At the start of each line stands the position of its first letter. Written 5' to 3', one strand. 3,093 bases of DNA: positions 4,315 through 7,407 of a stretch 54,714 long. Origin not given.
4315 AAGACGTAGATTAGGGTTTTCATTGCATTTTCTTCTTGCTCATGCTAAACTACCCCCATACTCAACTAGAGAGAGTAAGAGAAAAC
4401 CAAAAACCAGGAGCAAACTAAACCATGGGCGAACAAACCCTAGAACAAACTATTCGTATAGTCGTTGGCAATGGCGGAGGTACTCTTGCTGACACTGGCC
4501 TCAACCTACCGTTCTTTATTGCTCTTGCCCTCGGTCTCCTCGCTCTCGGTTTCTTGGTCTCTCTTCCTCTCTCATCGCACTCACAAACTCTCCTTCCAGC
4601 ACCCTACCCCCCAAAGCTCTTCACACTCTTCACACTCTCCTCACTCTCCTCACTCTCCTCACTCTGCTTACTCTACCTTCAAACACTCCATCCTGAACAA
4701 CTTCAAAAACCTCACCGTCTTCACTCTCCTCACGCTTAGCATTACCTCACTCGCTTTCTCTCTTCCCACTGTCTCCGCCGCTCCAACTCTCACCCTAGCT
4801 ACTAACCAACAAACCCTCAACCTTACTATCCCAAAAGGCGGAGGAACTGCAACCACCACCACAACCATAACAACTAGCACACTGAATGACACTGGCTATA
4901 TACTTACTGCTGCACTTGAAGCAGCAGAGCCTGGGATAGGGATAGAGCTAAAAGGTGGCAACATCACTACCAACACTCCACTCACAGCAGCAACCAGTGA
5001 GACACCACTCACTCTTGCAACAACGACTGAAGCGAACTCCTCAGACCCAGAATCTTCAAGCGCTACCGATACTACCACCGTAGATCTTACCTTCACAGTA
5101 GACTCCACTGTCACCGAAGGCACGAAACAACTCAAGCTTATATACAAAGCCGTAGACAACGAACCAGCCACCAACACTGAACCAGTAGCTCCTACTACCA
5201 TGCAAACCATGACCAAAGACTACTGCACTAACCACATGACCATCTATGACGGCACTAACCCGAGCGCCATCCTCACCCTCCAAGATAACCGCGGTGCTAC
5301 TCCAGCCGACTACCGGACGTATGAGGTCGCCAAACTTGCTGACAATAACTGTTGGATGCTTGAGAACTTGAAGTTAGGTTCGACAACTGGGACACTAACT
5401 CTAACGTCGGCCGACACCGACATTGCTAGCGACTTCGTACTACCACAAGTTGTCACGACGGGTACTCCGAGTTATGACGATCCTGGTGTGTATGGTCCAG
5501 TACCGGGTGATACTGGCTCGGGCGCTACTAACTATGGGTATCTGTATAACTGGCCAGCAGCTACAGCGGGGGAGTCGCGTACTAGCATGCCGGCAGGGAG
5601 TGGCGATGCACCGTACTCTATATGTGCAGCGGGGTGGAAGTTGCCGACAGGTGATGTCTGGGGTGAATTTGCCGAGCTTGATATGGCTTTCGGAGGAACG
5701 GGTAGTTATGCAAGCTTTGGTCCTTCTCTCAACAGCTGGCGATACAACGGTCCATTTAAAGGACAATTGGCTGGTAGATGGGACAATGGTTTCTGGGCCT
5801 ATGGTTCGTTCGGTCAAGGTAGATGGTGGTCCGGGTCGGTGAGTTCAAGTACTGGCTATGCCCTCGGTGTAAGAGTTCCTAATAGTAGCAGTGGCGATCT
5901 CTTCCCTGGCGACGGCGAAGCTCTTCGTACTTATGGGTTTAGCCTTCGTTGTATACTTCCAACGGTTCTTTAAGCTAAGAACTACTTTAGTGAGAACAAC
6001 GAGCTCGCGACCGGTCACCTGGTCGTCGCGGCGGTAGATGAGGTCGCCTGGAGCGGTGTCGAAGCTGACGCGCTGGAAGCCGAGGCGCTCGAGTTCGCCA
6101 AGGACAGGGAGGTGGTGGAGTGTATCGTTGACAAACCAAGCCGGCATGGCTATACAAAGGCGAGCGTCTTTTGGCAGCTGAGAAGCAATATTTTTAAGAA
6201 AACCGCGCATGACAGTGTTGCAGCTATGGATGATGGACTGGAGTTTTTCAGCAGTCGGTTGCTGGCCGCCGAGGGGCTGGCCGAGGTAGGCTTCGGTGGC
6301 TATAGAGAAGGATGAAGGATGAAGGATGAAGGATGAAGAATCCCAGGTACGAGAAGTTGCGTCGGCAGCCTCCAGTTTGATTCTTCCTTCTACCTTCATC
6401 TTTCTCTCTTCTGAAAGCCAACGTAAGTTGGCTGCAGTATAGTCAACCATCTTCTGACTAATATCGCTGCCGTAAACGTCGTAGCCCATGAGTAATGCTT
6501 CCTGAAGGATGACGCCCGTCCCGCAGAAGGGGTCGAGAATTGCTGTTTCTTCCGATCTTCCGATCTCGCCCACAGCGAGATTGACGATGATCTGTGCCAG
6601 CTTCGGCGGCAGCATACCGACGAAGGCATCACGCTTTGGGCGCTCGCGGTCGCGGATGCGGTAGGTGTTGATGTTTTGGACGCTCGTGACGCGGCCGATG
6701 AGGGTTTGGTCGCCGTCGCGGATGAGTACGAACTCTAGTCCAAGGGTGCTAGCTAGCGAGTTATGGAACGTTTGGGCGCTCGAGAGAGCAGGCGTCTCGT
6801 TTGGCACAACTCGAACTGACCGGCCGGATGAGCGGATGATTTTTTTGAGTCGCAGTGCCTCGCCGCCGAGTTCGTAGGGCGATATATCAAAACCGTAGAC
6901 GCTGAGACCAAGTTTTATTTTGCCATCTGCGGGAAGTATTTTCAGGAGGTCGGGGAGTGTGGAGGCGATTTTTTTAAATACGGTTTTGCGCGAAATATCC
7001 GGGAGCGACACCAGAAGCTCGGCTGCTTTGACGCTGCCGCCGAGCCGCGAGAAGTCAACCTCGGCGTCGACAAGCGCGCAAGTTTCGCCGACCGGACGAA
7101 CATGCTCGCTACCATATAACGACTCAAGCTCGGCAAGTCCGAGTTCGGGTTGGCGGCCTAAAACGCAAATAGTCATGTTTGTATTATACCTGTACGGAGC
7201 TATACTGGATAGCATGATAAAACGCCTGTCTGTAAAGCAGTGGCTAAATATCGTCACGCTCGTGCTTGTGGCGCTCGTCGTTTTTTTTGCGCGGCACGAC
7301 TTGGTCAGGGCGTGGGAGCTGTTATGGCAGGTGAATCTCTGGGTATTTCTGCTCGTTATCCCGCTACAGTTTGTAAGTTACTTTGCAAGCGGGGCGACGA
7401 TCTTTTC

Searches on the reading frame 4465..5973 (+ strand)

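Call 74: search_protein_families(library=pfam, proteins=[window:4465-5973:+], max_evalue=0.001)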
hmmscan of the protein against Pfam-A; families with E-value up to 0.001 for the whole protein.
window:4465-5973:+ (502 aa): 1 family
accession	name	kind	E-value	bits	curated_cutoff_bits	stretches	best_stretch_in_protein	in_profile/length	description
PF09603.15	Fib_succ_major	-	4.1e-06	27.6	33.9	1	294-497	5-186/187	Fibrobacter succinogenes major domain (Fib_succ_major)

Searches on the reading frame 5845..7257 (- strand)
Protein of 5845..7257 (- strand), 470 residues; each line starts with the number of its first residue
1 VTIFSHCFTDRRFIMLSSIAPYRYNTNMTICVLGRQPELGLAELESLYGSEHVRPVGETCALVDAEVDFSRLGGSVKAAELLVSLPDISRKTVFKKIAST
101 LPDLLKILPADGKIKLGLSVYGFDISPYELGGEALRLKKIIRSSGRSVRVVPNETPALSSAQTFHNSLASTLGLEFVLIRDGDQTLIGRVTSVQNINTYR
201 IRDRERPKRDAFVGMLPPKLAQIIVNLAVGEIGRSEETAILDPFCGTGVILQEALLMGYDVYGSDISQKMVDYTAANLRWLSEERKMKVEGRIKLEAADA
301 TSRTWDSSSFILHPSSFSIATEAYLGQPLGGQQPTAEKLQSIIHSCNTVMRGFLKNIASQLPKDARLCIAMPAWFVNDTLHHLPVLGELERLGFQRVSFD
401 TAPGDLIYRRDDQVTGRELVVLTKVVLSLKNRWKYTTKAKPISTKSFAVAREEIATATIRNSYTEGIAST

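Call 74: search_protein_families(library=pfam, proteins=[window:5845-7257:-], max_evalue=0.001)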
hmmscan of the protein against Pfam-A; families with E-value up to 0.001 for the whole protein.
window:5845-7257:- (470 aa): 7 families
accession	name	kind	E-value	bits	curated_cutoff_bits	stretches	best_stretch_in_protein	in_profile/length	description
PF01170.24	UPF0020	-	4.3e-08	33.5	22.3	1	213-302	9-86/197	RMKL-like, methyltransferase domain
PF01555.25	N6_N4_Mtase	-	6e-06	26.8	26.7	1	199-274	149-219/221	DNA methylase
PF13649.12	Methyltransf_25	-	5e-05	24.3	27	1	240-310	1-65/97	Methyltransferase domain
PF13847.12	Methyltransf_31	-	0.00017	21.8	27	1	236-307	3-72/145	Methyltransferase domain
PF11599.14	AviRa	-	0.00028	20.9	25.7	1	217-287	31-106/232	RRNA methyltransferase AviRa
PF08241.18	Methyltransf_11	-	0.00052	21.1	21.2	0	242-301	2-52/95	Methyltransferase domain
PF08242.18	Methyltransf_12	-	0.0009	20.4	30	0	245-291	5-53/98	Methyltransferase domain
